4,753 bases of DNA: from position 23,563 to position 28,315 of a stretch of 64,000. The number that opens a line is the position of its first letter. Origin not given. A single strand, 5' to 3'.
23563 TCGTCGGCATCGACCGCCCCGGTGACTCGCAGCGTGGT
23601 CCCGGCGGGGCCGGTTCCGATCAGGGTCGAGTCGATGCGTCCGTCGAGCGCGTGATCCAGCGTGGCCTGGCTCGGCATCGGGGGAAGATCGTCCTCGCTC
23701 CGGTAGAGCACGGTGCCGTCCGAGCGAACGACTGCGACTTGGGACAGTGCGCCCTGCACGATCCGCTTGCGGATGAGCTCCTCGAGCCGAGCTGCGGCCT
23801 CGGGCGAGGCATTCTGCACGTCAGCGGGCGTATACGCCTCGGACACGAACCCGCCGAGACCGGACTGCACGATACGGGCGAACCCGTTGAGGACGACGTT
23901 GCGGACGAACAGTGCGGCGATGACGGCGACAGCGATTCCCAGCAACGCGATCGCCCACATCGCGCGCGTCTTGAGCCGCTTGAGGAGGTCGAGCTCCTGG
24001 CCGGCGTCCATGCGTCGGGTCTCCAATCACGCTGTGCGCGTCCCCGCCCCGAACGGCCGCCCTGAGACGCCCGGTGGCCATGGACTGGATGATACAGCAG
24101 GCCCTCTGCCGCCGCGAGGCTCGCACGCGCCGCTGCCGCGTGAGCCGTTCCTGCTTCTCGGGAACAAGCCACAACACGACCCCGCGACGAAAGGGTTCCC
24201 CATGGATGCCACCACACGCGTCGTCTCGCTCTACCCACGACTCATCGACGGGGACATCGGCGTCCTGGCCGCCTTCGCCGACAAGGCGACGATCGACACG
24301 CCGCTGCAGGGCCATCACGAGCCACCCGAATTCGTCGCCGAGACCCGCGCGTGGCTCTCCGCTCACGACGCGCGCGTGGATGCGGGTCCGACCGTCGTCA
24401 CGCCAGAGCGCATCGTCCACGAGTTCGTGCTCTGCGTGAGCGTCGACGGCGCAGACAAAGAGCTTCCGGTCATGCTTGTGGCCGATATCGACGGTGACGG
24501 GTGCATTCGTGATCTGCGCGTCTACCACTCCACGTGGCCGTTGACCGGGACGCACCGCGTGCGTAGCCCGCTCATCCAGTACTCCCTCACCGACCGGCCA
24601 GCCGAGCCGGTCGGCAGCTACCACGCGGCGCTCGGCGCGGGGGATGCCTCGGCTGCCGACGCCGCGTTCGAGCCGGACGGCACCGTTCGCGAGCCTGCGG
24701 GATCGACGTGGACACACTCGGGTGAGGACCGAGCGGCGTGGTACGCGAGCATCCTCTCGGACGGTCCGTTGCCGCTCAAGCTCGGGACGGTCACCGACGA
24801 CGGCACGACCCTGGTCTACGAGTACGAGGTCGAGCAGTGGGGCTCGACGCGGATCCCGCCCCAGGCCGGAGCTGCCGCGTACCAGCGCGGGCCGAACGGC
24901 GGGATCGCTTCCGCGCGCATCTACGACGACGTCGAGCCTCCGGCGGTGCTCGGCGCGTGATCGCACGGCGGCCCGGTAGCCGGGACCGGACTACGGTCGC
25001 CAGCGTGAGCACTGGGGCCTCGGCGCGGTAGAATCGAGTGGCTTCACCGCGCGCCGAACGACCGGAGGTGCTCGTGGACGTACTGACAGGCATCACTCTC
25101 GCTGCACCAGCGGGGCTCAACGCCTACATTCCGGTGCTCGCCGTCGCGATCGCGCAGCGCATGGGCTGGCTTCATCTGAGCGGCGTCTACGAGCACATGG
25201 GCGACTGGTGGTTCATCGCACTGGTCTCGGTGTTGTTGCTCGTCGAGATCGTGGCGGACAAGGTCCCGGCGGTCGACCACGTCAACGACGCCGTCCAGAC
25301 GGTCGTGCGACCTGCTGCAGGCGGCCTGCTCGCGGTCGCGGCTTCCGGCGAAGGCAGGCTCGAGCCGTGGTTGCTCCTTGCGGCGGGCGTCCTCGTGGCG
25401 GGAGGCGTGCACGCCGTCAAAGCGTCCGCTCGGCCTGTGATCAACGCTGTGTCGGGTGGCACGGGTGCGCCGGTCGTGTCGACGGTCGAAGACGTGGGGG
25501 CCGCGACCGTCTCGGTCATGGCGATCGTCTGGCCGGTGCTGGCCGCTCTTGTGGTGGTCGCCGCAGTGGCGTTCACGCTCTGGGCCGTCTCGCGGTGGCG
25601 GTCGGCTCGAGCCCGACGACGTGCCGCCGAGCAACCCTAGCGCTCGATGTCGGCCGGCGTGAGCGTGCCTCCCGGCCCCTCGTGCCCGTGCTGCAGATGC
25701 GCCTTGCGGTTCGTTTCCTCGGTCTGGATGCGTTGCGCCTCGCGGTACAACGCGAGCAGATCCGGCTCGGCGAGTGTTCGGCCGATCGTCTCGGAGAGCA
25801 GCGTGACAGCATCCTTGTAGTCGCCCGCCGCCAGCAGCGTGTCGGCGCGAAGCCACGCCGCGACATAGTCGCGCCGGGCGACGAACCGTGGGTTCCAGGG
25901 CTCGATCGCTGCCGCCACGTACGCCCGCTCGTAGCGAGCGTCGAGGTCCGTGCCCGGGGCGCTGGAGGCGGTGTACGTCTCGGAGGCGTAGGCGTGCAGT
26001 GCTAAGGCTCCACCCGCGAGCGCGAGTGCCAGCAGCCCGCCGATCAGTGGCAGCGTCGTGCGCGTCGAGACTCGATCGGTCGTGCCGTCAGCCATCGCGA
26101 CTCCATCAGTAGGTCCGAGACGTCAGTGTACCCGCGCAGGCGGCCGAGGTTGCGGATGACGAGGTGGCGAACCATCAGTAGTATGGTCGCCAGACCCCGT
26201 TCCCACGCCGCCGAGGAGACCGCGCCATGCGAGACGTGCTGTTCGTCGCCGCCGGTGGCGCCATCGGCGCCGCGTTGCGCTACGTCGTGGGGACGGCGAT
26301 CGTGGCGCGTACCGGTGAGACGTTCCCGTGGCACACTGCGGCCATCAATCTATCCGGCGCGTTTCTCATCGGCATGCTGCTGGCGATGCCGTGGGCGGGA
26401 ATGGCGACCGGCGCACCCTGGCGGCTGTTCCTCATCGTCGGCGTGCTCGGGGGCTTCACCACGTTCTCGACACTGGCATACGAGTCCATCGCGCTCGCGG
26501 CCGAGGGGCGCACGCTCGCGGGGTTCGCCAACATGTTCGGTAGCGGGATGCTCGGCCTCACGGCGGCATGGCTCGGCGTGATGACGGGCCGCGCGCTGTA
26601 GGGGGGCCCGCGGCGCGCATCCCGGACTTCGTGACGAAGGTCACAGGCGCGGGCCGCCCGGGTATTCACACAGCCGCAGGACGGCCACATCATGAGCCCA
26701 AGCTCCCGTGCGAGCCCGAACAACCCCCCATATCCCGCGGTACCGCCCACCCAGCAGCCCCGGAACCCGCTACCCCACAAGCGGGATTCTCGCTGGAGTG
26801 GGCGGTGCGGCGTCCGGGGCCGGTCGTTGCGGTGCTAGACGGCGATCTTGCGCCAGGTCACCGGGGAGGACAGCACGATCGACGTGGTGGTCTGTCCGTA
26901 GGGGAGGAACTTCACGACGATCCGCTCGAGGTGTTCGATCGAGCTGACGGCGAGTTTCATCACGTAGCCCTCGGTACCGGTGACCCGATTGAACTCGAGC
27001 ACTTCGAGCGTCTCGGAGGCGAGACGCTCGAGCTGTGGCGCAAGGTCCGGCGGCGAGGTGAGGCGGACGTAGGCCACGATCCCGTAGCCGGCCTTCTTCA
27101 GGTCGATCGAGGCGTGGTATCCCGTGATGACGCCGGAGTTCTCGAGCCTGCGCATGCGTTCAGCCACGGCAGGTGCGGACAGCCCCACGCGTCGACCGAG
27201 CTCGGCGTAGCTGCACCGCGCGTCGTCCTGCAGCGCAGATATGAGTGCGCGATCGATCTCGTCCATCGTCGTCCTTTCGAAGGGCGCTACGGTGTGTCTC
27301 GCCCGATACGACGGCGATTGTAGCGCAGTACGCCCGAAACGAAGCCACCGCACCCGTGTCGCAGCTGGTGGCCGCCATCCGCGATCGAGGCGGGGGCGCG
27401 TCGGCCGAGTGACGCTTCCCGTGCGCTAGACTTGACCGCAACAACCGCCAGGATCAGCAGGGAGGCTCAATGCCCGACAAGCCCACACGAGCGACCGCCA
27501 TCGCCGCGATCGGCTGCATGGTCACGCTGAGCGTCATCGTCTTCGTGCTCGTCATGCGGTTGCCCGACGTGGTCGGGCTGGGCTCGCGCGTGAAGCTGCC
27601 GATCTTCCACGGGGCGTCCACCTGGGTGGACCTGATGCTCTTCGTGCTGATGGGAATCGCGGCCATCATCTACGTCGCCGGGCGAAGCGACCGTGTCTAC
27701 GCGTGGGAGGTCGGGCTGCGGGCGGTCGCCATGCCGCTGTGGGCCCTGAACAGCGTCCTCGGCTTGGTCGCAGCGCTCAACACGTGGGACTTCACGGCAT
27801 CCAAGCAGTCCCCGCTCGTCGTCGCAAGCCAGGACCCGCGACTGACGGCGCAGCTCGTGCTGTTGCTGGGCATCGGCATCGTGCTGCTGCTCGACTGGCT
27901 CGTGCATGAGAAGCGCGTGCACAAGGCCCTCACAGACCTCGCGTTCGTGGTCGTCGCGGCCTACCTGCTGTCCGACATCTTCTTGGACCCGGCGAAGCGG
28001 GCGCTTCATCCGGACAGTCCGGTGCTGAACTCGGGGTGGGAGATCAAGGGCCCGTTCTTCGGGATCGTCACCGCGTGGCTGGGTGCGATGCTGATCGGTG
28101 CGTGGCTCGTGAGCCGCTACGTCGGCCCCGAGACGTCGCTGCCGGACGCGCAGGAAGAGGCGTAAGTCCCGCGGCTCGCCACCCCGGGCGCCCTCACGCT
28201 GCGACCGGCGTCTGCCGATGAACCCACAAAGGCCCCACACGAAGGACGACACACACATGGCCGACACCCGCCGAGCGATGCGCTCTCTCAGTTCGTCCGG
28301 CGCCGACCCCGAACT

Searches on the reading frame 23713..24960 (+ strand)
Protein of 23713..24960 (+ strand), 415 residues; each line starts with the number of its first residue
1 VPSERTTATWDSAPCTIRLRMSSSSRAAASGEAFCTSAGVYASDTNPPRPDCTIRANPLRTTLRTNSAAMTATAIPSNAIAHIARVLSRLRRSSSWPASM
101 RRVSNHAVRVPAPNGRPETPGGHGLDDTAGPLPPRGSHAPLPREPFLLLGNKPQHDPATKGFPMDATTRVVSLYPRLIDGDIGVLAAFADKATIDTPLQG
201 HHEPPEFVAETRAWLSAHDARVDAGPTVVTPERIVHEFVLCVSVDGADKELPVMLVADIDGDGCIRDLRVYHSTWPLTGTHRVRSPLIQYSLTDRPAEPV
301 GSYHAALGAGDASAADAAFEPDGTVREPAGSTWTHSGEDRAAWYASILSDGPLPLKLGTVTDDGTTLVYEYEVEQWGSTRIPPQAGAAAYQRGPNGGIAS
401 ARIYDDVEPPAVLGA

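Call 44: search_protein_families(library=pfam, proteins=[window:23713-24960:+], max_evalue=0.01)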
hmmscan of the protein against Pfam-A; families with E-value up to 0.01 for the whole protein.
window:23713-24960:+ (415 aa): 1 family
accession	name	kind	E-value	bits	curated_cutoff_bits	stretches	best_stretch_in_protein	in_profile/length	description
PF12680.13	SnoaL_2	-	3e-07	31.4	27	1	302-375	3-75/102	SnoaL-like domain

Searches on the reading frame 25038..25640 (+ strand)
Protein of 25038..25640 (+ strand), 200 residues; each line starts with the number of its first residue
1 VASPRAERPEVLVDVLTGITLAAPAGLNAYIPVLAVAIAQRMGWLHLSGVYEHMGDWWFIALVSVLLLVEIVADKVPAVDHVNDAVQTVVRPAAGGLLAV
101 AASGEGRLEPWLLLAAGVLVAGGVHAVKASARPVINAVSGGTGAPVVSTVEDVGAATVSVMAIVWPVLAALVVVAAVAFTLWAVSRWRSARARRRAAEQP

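Call 44: search_protein_families(library=pfam, proteins=[window:25038-25640:+], max_evalue=0.01)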
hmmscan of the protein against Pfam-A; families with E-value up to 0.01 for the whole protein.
window:25038-25640:+ (200 aa): 1 family
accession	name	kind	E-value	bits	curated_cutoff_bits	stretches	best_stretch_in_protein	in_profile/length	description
PF13548.11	DUF4126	-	4.5e-49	167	27.5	1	15-185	1-174/175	Domain of unknown function (DUF4126)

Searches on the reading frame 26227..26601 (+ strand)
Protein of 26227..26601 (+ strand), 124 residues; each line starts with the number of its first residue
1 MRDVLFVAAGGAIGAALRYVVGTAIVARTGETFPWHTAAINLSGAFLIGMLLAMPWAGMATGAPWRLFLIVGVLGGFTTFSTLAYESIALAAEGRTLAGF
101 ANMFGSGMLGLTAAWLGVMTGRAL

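Call 10: search_protein_families(library=pfam, proteins=[window:26227-26601:+], max_evalue=0.01)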
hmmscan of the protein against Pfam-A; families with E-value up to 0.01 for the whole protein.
window:26227-26601:+ (124 aa): 1 family
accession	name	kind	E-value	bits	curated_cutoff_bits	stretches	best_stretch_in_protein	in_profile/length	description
PF02537.21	CRCB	-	8.3e-25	87.5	32.9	1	5-118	1-103/103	CrcB-like protein, Camphor Resistance (CrcB)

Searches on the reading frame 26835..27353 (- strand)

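Call 10: search_protein_families(library=pfam, proteins=[window:26835-27353:-], max_evalue=0.01)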
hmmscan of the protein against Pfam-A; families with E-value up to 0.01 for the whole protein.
window:26835-27353:- (172 aa): 7 families
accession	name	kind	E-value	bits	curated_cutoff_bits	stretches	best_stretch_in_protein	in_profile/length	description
PF13404.12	HTH_AsnC-type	-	2.6e-19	69.2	27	1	30-71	1-42/42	AsnC-type helix-turn-helix domain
PF13412.12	HTH_24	-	2.2e-17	62.8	21.9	1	30-77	1-48/48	Winged helix-turn-helix DNA-binding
PF01037.27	AsnC_trans_reg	-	1.4e-07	31.7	25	1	107-162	13-72/73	Lrp/AsnC ligand binding domain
PF01726.22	LexA_DNA_bind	-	0.00012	22.3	23.7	1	48-77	27-57/65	LexA DNA binding domain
PF22451.2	NirdL-like_HTH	-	0.00023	21.1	27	1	49-76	19-46/47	Siroheme decarboxylase NirDL-like HTH domain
PF25212.1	HVO_A0114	-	0.0078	16.4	27.6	0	30-77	20-67/84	HVO_A0114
PF12840.13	HTH_20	-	0.0083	16.5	27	0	35-77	7-49/51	Helix-turn-helix domain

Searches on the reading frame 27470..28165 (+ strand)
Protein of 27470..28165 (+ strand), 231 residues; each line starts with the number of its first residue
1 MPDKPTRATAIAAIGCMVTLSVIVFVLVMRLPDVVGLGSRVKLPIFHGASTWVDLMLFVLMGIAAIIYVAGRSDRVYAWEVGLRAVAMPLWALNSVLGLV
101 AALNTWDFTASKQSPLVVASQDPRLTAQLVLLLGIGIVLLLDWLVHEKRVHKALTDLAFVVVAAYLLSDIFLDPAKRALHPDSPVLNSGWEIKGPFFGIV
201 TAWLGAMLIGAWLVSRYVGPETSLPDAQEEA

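Call 10: search_protein_families(library=pfam, proteins=[window:27470-28165:+], max_evalue=0.01)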
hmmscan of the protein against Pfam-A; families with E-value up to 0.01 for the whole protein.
window:27470-28165:+ (231 aa): 0 families

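Call 46: search_protein_families(library=ncbifam, proteins=[window:27470-28165:+], max_evalue=0.1)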
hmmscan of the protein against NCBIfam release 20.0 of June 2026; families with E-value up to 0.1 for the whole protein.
window:27470-28165:+ (231 aa): 0 families
